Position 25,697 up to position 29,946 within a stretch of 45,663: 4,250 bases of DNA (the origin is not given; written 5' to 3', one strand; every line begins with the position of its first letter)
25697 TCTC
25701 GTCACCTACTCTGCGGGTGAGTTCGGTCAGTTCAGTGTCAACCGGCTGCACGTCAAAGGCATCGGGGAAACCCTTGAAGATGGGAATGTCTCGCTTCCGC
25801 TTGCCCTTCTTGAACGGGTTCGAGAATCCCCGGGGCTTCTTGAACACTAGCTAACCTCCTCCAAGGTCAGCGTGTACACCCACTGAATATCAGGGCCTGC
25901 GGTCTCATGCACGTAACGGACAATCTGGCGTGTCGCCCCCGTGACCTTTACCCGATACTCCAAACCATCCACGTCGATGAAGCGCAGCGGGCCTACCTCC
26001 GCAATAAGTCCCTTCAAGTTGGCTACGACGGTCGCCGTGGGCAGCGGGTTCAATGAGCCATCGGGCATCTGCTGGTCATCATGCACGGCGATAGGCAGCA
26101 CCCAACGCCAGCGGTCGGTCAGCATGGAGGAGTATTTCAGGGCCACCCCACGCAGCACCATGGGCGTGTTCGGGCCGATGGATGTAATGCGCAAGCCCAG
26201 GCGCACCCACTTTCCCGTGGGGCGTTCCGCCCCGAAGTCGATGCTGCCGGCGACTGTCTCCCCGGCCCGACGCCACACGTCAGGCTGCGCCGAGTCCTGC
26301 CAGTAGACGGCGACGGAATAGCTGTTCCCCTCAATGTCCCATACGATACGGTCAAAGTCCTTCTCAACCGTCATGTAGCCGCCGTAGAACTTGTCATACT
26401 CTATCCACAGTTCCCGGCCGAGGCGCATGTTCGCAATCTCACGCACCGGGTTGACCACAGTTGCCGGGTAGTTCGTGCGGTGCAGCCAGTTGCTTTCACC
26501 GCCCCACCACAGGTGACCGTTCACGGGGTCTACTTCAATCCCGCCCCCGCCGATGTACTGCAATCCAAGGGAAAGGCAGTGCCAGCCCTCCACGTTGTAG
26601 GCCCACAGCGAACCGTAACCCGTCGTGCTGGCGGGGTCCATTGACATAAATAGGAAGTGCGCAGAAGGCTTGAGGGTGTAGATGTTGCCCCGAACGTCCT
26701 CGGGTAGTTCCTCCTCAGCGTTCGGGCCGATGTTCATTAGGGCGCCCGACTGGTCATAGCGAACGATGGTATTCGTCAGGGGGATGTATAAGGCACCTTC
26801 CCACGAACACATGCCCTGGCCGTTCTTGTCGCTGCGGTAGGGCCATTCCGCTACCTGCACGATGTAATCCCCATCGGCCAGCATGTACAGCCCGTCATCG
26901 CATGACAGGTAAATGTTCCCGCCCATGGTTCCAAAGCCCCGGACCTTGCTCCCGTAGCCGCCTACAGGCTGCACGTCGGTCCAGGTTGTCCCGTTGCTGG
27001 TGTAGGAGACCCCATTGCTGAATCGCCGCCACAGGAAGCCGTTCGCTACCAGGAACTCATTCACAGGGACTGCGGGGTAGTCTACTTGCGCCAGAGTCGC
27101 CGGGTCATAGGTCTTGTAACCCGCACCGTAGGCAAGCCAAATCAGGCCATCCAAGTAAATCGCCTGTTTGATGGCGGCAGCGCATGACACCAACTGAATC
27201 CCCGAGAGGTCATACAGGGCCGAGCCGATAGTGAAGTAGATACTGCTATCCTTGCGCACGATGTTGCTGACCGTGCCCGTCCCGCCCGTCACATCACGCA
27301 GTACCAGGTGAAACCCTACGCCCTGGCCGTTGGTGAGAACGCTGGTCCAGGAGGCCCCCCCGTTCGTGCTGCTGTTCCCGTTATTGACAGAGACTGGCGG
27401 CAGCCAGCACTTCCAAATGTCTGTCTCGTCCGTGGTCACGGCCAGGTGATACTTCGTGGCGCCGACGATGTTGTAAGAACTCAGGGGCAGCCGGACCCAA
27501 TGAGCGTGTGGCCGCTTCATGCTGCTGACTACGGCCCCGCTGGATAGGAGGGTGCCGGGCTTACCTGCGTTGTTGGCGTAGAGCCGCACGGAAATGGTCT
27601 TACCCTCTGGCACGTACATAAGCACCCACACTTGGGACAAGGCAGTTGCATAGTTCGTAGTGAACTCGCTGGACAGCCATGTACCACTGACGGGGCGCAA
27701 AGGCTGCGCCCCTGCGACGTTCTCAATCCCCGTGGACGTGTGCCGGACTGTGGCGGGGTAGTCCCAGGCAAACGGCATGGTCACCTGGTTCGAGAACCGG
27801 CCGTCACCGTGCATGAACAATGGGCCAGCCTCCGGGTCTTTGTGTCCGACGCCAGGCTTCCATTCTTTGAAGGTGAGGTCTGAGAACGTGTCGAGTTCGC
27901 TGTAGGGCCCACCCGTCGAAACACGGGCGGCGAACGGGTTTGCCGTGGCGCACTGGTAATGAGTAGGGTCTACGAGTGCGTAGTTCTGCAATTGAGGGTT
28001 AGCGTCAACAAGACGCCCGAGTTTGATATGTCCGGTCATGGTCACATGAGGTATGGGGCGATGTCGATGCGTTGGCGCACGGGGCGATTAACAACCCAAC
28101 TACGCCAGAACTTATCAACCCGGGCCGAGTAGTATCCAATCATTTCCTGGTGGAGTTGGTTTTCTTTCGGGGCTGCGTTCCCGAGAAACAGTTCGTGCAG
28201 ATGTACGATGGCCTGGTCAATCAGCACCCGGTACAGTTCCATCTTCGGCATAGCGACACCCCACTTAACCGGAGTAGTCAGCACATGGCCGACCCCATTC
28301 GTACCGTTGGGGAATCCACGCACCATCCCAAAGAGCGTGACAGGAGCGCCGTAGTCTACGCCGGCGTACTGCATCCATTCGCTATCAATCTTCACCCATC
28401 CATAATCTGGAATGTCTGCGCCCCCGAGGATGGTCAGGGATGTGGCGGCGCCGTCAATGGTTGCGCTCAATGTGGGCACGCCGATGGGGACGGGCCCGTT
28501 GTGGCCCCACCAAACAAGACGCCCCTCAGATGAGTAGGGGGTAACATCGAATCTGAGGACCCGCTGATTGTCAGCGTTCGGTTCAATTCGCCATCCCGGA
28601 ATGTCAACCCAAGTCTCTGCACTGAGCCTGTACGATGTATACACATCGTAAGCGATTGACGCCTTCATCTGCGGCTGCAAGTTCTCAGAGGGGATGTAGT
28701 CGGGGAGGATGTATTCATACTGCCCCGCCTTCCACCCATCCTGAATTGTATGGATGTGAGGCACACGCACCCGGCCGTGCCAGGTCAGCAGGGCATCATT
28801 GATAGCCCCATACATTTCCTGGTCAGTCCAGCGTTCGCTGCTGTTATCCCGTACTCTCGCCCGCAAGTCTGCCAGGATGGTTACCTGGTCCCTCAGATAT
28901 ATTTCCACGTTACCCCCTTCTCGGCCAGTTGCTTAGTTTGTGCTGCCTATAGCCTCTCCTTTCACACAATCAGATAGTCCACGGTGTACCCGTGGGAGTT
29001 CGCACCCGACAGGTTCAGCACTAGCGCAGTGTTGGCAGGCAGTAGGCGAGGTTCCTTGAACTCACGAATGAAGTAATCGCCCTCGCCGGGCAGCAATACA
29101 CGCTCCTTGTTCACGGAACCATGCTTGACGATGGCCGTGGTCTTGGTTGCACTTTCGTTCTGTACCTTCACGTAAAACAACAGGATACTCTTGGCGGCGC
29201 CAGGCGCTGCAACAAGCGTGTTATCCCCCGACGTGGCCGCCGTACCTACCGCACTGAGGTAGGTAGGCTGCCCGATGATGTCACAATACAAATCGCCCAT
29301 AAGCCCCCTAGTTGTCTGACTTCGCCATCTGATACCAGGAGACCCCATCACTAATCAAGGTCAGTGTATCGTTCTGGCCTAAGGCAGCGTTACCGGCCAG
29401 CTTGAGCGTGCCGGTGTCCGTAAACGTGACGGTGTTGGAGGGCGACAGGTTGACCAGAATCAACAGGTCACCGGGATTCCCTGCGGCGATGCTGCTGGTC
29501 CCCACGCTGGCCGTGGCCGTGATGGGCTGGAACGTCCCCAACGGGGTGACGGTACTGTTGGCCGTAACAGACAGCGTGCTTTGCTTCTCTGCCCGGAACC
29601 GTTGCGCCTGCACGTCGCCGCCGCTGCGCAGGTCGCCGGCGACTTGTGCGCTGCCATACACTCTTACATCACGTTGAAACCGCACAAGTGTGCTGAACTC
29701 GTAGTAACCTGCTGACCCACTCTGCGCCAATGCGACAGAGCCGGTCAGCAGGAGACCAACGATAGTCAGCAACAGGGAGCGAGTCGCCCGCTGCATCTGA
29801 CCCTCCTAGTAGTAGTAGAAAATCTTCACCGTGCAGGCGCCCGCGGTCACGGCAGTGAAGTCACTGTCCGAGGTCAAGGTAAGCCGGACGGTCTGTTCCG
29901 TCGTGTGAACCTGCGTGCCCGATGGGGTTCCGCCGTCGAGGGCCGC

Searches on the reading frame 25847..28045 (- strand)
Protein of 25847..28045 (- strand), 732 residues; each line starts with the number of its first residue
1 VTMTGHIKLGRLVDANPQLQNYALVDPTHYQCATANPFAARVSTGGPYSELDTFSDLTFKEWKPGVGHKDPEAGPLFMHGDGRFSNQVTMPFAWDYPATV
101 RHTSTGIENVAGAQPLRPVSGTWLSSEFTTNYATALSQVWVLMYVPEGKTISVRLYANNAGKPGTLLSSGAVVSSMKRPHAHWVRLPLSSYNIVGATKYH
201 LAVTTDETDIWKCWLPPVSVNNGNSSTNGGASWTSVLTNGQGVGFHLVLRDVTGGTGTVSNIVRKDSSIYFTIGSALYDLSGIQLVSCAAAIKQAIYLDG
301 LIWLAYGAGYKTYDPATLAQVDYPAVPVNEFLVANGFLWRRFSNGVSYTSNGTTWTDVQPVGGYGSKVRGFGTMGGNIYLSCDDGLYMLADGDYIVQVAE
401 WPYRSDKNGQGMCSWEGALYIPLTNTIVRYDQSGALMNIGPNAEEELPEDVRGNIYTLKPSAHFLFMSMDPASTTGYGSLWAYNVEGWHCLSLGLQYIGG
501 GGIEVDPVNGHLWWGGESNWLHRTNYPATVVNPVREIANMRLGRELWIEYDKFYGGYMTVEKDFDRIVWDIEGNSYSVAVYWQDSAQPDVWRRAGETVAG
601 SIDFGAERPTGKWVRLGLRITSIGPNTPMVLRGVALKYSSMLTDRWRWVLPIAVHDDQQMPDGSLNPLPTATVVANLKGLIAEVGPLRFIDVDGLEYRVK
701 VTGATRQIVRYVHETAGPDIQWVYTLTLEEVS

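Call 7: search_protein_families(library=phrogs, proteins=[window:25847-28045:-], max_evalue=0.001)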
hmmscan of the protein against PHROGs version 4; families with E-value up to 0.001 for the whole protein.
window:25847-28045:- (732 aa): 0 families

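Call 13: search_protein_families(library=pfam, proteins=[window:25847-28045:-], max_evalue=0.01)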
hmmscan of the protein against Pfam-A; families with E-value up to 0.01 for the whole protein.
window:25847-28045:- (732 aa): 1 family
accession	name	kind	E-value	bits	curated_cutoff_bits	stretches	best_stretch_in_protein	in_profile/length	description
PF24591.1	Phage_YunG-like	-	0.0082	16.4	27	0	232-289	16-68/99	Phage YunG-like protein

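Call 83: search_solved_structures(query=window:25847-28045:-, max_evalue=1)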
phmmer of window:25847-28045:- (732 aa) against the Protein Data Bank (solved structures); distinct sequences matched with E-value up to 1: 0.

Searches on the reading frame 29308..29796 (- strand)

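Call 7: search_protein_families(library=phrogs, proteins=[window:29308-29796:-], max_evalue=0.001)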
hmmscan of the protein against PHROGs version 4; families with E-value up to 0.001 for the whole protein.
window:29308-29796:- (162 aa): 1 family
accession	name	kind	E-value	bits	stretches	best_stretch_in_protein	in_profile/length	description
phrog_33904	-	tail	0.00032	20.5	1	91-162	471-542/542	tail fiber protein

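Call 13: search_protein_families(library=pfam, proteins=[window:29308-29796:-], max_evalue=0.01)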
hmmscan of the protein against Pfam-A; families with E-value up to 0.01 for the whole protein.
window:29308-29796:- (162 aa): 0 families
